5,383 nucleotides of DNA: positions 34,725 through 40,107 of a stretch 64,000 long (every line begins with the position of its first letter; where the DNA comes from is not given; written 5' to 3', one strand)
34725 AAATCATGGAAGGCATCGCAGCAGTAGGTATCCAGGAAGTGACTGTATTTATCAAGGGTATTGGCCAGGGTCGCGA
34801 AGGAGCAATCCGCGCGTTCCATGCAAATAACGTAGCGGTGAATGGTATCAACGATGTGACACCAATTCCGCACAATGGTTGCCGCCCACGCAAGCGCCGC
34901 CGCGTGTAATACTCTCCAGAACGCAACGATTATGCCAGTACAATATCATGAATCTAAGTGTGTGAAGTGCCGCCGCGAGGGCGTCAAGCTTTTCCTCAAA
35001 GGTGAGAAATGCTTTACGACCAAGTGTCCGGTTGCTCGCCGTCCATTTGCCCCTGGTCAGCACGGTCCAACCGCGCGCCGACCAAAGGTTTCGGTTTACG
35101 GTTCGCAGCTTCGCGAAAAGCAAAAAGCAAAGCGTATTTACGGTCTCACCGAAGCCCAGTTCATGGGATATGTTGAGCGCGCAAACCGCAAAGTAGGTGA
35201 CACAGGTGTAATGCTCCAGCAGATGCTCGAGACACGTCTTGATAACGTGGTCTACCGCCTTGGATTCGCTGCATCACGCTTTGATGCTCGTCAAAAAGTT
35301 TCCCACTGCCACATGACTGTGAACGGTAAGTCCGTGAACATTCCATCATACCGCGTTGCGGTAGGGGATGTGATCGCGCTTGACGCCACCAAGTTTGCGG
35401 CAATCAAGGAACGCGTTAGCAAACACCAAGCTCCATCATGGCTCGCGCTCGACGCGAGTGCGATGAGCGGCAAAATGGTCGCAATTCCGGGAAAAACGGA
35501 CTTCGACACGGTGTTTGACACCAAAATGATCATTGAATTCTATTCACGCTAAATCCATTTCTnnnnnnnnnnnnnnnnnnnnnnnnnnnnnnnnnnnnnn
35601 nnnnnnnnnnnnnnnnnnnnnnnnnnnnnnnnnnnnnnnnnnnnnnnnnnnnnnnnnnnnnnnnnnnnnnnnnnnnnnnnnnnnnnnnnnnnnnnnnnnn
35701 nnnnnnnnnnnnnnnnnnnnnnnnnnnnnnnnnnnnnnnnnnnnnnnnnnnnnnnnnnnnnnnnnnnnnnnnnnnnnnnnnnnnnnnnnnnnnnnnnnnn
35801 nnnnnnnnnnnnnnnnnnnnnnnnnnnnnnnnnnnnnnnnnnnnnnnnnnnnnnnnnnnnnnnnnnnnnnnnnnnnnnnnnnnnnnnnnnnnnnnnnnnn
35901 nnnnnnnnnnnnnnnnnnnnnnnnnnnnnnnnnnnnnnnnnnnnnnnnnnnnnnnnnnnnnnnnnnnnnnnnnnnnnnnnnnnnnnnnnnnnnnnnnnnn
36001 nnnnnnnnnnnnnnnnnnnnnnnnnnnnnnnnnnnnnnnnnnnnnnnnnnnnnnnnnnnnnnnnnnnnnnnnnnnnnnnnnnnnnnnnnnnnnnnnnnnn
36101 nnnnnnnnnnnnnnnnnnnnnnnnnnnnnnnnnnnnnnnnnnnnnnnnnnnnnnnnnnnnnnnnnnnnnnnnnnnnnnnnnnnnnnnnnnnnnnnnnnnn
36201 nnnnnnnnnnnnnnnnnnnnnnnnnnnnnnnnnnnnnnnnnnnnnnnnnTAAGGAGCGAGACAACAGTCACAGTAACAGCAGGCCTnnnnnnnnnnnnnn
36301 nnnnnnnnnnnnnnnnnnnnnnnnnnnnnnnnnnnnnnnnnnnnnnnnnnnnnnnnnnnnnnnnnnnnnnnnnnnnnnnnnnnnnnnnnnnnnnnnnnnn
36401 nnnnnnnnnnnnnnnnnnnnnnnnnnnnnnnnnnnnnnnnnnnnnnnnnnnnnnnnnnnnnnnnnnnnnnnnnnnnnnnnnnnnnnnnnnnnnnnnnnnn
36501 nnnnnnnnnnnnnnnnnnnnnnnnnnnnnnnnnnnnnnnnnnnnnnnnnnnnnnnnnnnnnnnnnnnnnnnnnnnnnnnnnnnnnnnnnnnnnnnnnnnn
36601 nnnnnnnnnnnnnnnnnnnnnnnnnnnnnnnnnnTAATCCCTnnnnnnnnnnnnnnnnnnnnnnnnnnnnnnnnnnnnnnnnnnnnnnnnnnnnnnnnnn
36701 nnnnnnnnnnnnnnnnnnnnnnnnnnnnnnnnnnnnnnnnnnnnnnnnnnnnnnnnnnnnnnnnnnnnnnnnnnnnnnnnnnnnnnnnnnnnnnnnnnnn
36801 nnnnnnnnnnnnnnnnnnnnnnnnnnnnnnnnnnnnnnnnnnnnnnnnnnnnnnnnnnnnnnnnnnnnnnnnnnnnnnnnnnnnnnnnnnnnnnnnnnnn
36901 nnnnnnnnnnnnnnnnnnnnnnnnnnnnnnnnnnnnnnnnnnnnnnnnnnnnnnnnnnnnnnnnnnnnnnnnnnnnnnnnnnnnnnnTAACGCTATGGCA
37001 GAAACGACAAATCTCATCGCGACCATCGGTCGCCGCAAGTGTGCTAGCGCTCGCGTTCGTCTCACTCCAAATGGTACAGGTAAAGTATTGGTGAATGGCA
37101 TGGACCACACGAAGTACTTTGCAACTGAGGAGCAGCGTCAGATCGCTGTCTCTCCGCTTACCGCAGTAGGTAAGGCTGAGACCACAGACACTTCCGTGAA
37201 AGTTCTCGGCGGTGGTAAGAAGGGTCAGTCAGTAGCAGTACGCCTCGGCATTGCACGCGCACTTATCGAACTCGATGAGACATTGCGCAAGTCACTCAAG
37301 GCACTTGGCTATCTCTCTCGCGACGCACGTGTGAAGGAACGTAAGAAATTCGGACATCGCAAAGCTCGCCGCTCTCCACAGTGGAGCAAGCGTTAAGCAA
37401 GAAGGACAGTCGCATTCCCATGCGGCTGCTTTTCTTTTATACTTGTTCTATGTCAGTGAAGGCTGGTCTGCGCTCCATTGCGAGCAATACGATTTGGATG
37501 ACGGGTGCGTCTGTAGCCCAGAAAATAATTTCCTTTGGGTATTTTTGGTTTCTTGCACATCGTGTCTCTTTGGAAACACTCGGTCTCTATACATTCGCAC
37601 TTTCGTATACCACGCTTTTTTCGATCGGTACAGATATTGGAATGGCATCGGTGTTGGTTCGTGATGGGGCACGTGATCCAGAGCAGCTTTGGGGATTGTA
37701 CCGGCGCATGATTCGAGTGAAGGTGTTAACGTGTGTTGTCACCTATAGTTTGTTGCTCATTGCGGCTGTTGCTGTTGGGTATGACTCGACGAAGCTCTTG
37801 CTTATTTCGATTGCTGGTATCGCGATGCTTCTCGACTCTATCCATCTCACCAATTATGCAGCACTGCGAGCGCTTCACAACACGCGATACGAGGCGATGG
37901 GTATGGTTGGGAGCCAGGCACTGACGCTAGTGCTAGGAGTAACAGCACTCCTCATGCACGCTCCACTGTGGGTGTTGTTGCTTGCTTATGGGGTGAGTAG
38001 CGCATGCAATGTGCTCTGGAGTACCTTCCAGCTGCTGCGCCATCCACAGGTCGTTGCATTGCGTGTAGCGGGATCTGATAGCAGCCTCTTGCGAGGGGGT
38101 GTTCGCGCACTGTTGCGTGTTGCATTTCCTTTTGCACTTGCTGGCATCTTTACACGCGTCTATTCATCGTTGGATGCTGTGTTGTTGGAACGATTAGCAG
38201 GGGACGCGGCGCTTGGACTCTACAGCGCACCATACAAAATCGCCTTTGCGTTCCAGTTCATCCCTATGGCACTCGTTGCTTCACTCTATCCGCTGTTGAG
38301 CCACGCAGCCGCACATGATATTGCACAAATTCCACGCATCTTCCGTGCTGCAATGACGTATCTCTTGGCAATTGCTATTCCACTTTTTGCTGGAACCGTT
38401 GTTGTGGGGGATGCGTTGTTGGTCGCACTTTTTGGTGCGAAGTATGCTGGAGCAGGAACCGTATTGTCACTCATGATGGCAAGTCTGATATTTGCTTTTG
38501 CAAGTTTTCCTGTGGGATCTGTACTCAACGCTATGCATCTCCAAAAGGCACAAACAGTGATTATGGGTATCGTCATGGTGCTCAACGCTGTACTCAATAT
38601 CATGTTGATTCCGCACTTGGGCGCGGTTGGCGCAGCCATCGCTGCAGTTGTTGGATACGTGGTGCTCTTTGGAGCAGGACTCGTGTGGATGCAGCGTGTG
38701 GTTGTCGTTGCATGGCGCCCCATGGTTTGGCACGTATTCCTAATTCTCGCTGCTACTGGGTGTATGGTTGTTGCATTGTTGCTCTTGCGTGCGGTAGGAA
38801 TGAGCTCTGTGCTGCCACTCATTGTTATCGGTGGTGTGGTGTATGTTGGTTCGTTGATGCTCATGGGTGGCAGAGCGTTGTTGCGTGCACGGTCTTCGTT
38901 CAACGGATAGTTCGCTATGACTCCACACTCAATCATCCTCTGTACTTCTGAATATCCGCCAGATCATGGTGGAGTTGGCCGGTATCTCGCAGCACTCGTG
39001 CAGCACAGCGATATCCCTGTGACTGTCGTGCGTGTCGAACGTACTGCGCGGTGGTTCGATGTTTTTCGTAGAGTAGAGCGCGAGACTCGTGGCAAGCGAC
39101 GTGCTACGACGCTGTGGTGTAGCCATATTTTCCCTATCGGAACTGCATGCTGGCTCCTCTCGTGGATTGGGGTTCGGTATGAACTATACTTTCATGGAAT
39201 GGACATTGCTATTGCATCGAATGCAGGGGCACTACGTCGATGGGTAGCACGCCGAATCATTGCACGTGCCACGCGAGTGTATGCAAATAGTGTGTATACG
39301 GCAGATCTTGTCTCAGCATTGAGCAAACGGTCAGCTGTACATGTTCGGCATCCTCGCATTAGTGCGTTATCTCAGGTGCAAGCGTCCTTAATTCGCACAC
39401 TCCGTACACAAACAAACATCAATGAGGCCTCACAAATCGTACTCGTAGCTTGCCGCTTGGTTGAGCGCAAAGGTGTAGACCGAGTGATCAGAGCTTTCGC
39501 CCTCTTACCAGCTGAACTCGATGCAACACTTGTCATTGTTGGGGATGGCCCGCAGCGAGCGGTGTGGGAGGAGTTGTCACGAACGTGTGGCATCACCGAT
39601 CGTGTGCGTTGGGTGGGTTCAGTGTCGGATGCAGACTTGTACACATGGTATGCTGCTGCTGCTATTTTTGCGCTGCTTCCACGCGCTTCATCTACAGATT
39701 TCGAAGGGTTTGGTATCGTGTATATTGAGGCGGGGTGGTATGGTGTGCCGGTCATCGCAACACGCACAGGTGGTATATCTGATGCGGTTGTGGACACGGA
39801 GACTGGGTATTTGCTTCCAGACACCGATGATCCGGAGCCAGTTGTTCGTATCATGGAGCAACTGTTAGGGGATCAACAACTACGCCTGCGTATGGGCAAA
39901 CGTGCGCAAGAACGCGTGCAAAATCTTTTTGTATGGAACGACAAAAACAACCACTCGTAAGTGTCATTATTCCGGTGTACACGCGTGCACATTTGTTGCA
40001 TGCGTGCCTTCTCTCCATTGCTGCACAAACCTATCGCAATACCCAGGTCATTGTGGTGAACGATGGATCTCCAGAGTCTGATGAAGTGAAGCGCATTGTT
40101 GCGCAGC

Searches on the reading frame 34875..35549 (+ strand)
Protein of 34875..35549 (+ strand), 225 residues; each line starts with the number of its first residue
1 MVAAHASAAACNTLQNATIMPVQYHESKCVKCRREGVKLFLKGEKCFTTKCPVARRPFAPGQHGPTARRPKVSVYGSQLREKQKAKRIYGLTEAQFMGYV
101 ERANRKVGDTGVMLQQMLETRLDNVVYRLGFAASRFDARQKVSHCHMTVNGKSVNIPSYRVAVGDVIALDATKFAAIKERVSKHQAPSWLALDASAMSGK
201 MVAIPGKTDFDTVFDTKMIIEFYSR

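Call 7: search_protein_families(library=pfam, proteins=[window:34875-35549:+], max_evalue=1)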
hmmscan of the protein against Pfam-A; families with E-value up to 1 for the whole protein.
window:34875-35549:+ (225 aa): 4 families
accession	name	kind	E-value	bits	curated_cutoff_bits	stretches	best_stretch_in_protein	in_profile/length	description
PF00163.24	Ribosomal_S4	-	1.8e-26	93.1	23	1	23-119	1-95/95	Ribosomal protein S4/S9 N-terminal domain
PF01479.30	S4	-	1.7e-14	53.7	22.8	1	121-167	2-48/48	S4 domain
PF04666.19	MGAT4_cons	-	0.16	11.3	51.5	1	134-201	132-199/280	MGAT4 conserved region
PF01442.23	Apolipoprotein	-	0.19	11.9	90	1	71-130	96-153/190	Apolipoprotein A1/A4/E domain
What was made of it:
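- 34875..35552 (+): rpsD (ribosomal protein S4), the canonical upstream neighbour. call 7 (PF00163 + PF01479)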

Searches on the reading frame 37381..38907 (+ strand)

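Call 51: search_protein_families(library=pfam, proteins=[window:37381-38907:+], max_evalue=0.001)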
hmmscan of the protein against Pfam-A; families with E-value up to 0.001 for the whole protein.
window:37381-38907:+ (509 aa): 3 families
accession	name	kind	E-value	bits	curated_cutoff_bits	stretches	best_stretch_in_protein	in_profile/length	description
PF01943.22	Polysacc_synt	-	3.1e-23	83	28.2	1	34-308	2-272/274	Polysaccharide biosynthesis protein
PF13440.11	Polysacc_synt_3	-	8.3e-14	51.9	23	1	62-356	6-289/293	Polysaccharide biosynthesis protein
PF01554.23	MatE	-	3.7e-06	27.2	24.9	1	250-407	1-160/161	MatE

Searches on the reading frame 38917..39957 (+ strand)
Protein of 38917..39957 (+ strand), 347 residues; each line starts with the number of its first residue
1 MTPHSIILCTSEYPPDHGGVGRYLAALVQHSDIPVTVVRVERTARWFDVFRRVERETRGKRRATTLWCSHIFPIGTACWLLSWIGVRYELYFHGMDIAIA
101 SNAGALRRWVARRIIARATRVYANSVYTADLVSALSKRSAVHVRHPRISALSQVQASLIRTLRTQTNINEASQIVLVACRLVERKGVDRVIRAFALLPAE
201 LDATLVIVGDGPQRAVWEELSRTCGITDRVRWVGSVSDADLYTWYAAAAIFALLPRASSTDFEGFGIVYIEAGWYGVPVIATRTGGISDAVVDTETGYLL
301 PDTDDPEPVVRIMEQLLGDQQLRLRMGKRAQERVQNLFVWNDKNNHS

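Call 51: search_protein_families(library=pfam, proteins=[window:38917-39957:+], max_evalue=0.001)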
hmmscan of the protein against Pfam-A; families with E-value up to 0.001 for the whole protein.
window:38917-39957:+ (347 aa): 5 families
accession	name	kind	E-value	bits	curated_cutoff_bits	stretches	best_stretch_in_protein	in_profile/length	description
PF00534.26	Glycos_transf_1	-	4.6e-38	130.9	26.4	1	161-333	4-172/172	Glycosyl transferases group 1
PF13692.12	Glyco_trans_1_4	-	4.3e-28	98.8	27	1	173-319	2-142/142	Glycosyl transferases group 1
PF13524.12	Glyco_trans_1_2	-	5.9e-07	30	25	1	198-340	8-135/144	Glycosyl transferase-like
PF20706.3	GT4-conflict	-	8.8e-06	25.4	26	1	162-334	189-372/385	Family 4 Glycosyltransferase in conflict systems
PF13579.12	Glyco_trans_4_4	-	4.3e-05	24.3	29.7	1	22-136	34-146/158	Glycosyl transferase 4-like domain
